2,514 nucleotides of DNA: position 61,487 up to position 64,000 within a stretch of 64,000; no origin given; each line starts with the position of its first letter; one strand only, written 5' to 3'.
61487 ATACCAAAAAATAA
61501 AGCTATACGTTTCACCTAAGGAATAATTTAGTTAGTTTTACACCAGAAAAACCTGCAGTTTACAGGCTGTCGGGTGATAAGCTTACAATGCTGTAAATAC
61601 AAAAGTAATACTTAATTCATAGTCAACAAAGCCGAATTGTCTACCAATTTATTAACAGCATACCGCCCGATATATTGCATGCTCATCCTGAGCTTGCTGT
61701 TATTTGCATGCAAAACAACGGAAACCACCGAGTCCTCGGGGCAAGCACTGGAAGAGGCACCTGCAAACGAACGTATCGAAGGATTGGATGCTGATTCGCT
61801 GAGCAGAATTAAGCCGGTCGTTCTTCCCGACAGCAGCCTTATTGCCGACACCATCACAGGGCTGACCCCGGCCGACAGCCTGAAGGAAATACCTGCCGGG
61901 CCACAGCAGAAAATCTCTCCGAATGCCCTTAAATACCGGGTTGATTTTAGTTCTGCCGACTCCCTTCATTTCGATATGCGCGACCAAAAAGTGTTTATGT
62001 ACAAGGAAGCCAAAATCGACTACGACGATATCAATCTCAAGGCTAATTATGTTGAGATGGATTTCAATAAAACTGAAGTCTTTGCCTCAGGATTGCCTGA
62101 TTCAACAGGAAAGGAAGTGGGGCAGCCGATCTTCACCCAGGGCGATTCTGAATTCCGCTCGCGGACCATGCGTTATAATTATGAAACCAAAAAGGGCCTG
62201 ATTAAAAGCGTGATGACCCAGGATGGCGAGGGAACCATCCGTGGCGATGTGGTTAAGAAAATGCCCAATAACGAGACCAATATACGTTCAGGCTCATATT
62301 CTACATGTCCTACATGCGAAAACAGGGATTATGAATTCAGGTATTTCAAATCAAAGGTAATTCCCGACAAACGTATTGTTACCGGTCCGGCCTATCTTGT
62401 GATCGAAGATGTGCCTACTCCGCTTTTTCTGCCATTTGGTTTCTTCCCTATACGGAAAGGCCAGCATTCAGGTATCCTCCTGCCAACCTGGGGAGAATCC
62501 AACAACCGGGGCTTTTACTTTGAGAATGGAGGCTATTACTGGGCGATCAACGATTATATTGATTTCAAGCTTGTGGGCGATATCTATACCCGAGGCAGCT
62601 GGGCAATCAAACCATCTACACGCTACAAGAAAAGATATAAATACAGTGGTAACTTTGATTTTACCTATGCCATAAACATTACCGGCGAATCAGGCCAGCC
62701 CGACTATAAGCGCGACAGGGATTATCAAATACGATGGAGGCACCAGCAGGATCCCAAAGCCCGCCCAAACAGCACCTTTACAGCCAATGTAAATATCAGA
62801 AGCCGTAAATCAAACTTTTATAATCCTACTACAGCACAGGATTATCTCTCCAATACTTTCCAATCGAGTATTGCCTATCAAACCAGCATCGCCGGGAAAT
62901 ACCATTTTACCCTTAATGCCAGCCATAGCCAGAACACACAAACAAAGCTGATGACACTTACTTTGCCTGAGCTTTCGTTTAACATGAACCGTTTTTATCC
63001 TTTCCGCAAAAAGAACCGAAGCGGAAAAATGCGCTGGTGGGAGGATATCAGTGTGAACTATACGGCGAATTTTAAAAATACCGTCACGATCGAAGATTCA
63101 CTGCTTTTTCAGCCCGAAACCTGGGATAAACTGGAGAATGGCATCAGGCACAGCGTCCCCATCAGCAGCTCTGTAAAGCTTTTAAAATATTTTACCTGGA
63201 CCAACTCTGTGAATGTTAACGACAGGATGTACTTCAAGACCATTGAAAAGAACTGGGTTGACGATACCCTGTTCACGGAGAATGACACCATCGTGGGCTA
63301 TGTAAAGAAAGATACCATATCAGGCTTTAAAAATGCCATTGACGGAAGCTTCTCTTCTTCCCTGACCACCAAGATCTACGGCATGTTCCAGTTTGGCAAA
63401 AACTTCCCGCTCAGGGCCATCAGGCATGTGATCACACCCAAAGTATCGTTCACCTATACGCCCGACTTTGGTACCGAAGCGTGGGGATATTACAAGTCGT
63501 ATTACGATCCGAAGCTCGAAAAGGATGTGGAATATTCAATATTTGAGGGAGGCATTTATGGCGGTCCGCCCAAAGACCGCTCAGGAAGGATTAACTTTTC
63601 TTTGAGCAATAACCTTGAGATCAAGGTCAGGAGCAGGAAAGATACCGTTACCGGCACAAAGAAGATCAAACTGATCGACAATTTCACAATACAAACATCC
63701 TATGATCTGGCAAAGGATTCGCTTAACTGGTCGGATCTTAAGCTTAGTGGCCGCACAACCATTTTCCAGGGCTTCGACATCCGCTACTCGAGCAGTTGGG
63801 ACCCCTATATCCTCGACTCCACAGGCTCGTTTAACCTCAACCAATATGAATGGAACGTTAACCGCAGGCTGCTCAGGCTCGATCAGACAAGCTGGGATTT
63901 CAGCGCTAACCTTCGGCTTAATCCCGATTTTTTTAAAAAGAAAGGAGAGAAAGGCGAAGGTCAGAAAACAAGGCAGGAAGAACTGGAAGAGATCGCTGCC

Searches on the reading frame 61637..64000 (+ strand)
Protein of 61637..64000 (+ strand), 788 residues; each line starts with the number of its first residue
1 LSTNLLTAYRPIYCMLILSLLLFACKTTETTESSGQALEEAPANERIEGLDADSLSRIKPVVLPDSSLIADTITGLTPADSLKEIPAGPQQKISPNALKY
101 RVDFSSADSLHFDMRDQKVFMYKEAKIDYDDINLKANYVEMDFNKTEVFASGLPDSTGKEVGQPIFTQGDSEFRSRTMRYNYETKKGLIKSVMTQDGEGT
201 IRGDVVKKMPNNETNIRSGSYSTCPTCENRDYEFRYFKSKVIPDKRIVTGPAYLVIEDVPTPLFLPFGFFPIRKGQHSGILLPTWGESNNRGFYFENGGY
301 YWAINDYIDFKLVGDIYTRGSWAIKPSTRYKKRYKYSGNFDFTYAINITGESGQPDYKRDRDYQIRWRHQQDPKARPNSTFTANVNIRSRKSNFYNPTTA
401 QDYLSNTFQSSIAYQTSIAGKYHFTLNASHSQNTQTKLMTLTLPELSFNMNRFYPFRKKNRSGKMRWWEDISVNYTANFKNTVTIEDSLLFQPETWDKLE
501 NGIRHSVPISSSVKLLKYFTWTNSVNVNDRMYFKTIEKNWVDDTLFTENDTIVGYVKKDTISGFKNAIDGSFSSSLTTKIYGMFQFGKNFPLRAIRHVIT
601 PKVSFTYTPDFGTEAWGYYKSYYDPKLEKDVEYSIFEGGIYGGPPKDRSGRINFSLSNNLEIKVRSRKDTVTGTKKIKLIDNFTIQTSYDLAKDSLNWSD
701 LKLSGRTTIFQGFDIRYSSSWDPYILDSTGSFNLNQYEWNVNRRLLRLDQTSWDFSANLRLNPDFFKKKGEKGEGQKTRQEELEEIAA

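Call 19: search_protein_families(library=pfam, proteins=[window:61637-64000:+], max_evalue=0.001)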
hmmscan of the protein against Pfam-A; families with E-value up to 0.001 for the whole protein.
window:61637-64000:+ (788 aa): 1 family
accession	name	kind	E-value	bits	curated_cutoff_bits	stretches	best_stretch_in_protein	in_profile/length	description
PF19838.5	LptD_2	-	4.4e-178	593.1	22.5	1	247-724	1-464/464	LptD protein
